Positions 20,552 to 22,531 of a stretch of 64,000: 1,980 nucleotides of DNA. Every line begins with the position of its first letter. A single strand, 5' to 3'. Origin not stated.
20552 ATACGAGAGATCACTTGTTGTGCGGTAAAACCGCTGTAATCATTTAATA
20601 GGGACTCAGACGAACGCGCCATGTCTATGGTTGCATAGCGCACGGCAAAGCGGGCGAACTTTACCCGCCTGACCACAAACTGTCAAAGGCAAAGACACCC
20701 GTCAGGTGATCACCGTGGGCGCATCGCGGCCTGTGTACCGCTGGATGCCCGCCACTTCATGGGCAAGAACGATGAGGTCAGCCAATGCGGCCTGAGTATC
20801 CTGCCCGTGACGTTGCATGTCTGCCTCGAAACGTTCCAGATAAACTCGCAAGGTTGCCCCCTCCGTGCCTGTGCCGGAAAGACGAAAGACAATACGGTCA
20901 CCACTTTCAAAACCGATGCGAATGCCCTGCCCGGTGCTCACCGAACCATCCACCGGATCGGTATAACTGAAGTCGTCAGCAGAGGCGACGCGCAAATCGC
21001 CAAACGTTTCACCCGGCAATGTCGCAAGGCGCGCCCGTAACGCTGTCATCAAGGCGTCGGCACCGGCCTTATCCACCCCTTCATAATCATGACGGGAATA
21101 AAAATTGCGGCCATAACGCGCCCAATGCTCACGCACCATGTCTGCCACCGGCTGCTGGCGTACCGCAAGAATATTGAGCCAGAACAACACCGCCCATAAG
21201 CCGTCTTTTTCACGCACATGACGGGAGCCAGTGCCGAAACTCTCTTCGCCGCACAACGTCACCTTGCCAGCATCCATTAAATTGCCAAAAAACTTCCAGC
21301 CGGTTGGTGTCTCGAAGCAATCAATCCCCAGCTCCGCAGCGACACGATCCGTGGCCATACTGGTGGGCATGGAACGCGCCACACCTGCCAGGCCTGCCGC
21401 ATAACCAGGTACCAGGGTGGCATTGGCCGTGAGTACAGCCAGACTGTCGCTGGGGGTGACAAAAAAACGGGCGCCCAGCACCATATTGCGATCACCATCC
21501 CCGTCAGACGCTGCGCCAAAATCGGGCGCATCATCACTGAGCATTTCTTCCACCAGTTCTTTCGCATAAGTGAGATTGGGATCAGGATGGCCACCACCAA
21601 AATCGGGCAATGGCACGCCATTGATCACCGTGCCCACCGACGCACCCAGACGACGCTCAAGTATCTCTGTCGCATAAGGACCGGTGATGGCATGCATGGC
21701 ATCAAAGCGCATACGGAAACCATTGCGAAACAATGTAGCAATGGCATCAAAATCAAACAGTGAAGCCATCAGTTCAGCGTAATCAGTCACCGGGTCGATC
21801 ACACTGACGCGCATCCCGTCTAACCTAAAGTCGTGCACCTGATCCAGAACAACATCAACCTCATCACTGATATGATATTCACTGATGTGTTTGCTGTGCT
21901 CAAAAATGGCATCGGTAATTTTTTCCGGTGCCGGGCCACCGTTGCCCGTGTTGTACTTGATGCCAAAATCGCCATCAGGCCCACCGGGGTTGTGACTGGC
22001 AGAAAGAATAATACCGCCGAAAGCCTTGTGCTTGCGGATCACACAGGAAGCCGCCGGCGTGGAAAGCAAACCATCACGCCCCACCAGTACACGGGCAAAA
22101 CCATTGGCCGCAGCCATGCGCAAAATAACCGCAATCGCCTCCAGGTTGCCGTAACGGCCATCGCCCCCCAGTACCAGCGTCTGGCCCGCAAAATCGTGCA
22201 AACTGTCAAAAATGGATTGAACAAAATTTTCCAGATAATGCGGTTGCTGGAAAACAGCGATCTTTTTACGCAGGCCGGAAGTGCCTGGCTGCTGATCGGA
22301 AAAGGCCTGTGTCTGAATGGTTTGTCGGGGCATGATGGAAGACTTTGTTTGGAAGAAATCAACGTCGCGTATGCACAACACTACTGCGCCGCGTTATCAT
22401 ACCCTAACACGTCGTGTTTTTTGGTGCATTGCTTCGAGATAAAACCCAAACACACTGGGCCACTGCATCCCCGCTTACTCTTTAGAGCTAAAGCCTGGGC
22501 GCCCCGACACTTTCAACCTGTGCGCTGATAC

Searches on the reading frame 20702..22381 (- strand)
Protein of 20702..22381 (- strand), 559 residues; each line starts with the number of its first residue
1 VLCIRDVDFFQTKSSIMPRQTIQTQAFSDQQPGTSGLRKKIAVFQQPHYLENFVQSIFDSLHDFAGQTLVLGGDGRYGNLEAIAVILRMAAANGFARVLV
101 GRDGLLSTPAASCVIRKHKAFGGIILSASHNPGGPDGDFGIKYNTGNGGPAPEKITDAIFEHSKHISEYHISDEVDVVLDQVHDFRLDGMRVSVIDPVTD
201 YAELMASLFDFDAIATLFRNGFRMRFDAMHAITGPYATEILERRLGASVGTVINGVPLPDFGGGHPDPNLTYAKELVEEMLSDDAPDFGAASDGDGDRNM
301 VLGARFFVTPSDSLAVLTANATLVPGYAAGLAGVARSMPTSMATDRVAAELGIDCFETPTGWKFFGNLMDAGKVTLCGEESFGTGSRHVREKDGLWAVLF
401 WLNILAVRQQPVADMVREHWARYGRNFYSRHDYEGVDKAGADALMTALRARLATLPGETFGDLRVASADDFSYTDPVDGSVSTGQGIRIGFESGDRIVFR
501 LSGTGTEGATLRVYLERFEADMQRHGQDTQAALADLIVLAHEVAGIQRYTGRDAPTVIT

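Call 47: search_protein_families(library=pfam, proteins=[window:20702-22381:-], max_evalue=0.00001)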
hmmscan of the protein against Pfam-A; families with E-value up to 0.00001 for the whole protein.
window:20702-22381:- (559 aa): 4 families
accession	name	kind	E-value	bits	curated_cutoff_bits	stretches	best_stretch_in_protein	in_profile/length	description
PF24947.1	PGM1_C_vert_fung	-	3.8e-46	157.3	27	1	425-556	1-138/138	Phosphoglucomutase-1, C-terminal domain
PF02878.22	PGM_PMM_I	-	6e-31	107.4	22.5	1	30-169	2-137/138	Phosphoglucomutase/phosphomannomutase, alpha/beta/alpha domain I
PF02880.22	PGM_PMM_III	-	3.5e-26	92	20.7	1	311-423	2-115/115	Phosphoglucomutase/phosphomannomutase, alpha/beta/alpha domain III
PF02879.22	PGM_PMM_II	-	9.8e-14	52.2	29.3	1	200-302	2-99/103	Phosphoglucomutase/phosphomannomutase, alpha/beta/alpha domain II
